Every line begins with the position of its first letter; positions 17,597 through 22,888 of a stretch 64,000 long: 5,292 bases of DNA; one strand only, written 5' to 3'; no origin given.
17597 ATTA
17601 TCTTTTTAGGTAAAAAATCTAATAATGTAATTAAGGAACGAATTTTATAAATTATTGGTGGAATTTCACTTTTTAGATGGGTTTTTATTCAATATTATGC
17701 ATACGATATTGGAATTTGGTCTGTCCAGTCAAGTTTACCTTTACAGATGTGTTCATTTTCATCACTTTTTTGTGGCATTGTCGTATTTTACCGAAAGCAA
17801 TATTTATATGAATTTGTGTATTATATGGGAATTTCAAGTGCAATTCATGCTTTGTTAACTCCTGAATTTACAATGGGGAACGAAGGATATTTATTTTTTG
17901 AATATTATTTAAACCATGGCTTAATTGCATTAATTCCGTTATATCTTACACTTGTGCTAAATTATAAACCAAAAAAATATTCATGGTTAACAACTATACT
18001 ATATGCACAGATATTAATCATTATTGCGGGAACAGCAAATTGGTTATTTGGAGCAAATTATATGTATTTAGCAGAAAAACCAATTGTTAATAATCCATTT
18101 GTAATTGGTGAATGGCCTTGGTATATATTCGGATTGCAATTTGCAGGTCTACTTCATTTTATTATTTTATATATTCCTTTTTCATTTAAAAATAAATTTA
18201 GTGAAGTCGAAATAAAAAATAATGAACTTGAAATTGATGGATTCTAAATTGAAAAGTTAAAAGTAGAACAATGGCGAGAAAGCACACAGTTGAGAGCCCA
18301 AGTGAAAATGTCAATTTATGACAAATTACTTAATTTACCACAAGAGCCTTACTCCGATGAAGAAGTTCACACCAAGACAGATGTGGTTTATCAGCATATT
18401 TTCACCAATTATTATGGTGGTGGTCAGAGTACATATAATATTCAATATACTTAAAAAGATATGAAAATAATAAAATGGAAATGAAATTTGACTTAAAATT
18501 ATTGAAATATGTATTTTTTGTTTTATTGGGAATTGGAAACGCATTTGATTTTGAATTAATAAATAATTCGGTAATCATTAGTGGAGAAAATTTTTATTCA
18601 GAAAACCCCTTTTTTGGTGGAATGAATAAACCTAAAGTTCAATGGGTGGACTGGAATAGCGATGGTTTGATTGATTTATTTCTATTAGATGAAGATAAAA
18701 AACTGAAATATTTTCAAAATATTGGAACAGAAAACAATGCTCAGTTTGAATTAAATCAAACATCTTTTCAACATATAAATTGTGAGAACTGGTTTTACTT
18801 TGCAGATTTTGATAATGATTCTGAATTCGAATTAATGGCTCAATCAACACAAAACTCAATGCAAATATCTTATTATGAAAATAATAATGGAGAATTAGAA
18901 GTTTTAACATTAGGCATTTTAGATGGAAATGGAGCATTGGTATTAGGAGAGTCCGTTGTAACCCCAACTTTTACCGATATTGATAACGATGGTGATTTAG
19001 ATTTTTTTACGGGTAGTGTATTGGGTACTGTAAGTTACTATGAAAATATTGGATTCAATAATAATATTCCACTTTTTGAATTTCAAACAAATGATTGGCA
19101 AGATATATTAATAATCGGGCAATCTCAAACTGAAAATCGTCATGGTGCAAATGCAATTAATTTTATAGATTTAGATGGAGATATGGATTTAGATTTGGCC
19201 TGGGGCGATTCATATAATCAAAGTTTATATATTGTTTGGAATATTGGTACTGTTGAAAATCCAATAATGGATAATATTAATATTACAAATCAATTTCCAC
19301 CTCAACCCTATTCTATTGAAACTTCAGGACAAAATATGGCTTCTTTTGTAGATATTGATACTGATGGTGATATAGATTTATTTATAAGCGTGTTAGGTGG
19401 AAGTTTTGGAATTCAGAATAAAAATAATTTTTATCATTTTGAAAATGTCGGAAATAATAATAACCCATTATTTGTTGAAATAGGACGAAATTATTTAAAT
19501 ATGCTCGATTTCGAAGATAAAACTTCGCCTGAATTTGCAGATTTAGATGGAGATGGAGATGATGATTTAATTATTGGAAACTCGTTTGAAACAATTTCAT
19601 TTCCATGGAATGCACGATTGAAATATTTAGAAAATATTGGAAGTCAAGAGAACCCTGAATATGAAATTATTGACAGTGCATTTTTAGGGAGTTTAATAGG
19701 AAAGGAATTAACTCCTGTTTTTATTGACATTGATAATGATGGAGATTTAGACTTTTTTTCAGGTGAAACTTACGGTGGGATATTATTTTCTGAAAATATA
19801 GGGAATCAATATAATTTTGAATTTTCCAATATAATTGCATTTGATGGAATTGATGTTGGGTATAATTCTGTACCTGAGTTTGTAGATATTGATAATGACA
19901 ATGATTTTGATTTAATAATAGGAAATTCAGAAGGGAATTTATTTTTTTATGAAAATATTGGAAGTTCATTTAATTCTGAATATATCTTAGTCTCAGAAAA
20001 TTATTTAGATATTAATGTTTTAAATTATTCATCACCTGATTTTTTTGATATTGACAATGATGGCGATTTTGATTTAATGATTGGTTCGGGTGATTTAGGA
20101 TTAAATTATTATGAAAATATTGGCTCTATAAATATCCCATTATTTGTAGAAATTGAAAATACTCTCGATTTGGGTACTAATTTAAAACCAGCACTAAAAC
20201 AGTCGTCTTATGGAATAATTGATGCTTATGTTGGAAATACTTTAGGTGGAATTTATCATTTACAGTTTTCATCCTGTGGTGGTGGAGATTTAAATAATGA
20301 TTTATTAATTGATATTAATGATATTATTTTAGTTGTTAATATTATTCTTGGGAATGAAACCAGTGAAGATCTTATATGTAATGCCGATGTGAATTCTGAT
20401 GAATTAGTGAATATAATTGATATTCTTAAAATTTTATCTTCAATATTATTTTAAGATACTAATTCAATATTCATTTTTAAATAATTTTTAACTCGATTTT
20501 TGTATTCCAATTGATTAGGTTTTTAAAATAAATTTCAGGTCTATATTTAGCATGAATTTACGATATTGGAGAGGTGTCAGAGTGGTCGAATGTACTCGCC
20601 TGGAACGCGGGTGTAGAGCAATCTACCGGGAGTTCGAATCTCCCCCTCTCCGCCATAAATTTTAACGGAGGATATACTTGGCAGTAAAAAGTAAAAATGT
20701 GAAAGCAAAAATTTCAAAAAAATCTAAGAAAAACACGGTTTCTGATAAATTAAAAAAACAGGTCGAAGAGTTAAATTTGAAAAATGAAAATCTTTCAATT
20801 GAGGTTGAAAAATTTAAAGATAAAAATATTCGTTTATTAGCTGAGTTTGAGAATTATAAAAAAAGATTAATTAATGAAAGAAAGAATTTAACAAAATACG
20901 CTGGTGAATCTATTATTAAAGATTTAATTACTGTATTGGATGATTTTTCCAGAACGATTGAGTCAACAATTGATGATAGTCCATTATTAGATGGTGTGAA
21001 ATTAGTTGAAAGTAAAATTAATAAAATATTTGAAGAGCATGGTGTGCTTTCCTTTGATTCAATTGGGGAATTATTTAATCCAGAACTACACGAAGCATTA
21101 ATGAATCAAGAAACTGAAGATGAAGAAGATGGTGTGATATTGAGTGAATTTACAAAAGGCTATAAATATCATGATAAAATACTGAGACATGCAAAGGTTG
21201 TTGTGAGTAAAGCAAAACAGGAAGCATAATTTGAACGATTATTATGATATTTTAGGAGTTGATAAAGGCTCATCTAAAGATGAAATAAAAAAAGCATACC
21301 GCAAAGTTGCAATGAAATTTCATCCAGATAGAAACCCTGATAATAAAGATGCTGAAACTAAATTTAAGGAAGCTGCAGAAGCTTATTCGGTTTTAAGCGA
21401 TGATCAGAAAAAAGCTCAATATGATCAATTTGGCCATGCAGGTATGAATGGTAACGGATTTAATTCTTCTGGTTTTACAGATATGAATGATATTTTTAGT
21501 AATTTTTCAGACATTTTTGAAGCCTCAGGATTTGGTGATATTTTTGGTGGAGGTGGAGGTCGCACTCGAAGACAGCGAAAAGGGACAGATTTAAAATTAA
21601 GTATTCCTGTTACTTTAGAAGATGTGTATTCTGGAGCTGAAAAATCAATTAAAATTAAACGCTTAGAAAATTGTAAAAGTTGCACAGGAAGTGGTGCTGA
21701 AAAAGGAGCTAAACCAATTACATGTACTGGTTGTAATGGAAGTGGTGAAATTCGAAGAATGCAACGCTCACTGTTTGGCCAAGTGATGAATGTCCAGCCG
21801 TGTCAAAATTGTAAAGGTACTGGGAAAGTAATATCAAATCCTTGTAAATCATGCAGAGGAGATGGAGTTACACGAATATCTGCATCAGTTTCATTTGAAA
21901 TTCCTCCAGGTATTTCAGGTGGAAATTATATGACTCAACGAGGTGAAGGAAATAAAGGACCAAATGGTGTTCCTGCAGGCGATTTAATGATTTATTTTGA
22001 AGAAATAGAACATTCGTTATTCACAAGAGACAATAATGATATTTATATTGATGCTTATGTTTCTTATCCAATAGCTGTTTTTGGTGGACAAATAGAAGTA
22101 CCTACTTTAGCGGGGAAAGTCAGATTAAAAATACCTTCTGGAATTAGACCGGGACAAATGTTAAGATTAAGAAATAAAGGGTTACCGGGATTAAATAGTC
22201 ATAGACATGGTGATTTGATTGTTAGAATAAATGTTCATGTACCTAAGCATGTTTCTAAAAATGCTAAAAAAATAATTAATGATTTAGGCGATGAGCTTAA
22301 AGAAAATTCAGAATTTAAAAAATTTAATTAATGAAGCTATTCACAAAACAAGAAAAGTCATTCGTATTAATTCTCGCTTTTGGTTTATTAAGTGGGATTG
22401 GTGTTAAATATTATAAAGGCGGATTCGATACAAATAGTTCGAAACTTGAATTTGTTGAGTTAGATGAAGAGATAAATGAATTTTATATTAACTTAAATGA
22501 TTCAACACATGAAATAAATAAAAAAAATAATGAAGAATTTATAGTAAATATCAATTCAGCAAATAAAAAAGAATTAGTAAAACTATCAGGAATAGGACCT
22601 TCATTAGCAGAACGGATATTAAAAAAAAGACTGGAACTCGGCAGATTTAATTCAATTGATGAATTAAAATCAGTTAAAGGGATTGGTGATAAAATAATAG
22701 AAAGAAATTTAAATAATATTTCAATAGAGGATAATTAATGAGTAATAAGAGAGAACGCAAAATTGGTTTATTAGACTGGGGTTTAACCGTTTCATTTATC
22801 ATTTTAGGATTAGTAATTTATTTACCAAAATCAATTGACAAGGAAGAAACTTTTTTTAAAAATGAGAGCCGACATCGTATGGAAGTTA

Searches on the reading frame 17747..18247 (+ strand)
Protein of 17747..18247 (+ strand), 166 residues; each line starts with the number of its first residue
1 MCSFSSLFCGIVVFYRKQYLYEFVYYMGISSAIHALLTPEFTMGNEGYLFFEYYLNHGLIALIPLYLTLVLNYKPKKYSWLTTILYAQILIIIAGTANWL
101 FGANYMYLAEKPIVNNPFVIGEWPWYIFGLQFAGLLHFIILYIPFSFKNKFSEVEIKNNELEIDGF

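Call 48: search_protein_families(library=pfam, proteins=[window:17747-18247:+], max_evalue=0.00001)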
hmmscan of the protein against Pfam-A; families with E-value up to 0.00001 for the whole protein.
window:17747-18247:+ (166 aa): 1 family
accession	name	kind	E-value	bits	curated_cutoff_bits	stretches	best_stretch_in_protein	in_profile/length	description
PF14808.11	TMEM164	-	1.8e-32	113.1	25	1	1-142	75-217/217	TMEM164 family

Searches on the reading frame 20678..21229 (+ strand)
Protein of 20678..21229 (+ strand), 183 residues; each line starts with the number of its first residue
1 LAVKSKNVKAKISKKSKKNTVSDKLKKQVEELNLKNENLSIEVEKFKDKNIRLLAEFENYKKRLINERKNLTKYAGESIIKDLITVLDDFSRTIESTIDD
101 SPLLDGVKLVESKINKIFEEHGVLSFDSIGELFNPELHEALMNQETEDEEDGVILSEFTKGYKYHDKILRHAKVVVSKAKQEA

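Call 48: search_protein_families(library=pfam, proteins=[window:20678-21229:+], max_evalue=0.00001)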
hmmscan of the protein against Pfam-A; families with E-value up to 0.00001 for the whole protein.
window:20678-21229:+ (183 aa): 1 family
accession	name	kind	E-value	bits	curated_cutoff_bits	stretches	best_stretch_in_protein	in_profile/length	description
PF01025.24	GrpE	-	1.9e-43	148.4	25.8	1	22-178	6-165/165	GrpE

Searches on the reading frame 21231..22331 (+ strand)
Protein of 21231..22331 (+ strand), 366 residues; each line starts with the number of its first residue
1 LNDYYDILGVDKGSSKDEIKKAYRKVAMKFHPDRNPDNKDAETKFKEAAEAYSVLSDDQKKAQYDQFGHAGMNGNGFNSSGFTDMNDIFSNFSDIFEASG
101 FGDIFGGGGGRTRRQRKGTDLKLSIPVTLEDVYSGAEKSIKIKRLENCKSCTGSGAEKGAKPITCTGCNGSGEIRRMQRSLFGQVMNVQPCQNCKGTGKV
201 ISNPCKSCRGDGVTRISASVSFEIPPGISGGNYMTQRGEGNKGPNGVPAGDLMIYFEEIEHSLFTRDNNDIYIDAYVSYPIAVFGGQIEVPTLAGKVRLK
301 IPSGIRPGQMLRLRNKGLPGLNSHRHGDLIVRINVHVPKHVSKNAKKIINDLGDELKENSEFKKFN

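Call 48: search_protein_families(library=pfam, proteins=[window:21231-22331:+], max_evalue=0.00001)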
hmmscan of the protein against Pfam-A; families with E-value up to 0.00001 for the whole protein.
window:21231-22331:+ (366 aa): 3 families
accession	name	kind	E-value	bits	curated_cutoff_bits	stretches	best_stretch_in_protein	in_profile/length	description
PF01556.23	DnaJ_C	-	6.6e-44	150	26.6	1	122-338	2-152/152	DnaJ C terminal domain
PF00226.36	DnaJ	-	5.1e-27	94.2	27.8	1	3-65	1-63/63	DnaJ domain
PF00684.25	DnaJ_CXXCXGXG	-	1.5e-16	60.8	32.7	1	148-212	1-65/65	DnaJ central domain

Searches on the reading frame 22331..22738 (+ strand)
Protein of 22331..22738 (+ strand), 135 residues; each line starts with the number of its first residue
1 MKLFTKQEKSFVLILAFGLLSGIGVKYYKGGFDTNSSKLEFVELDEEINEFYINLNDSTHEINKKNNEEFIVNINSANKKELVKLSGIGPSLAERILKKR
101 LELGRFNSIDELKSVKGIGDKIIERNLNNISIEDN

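Call 49: search_protein_families(library=pfam, proteins=[window:22331-22738:+], max_evalue=0.00001)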
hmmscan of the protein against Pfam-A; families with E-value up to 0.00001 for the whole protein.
window:22331-22738:+ (135 aa): 3 families
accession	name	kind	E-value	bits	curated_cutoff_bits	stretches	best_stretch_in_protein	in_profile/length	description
PF12836.13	HHH_3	-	2e-18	66.7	27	1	72-127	6-61/65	Helix-hairpin-helix motif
PF00633.29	HHH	-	9.1e-12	44.6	24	1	73-98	4-29/30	Helix-hairpin-helix motif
PF14520.12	HHH_5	-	1.8e-09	38.4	27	0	80-125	2-50/57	Helix-hairpin-helix domain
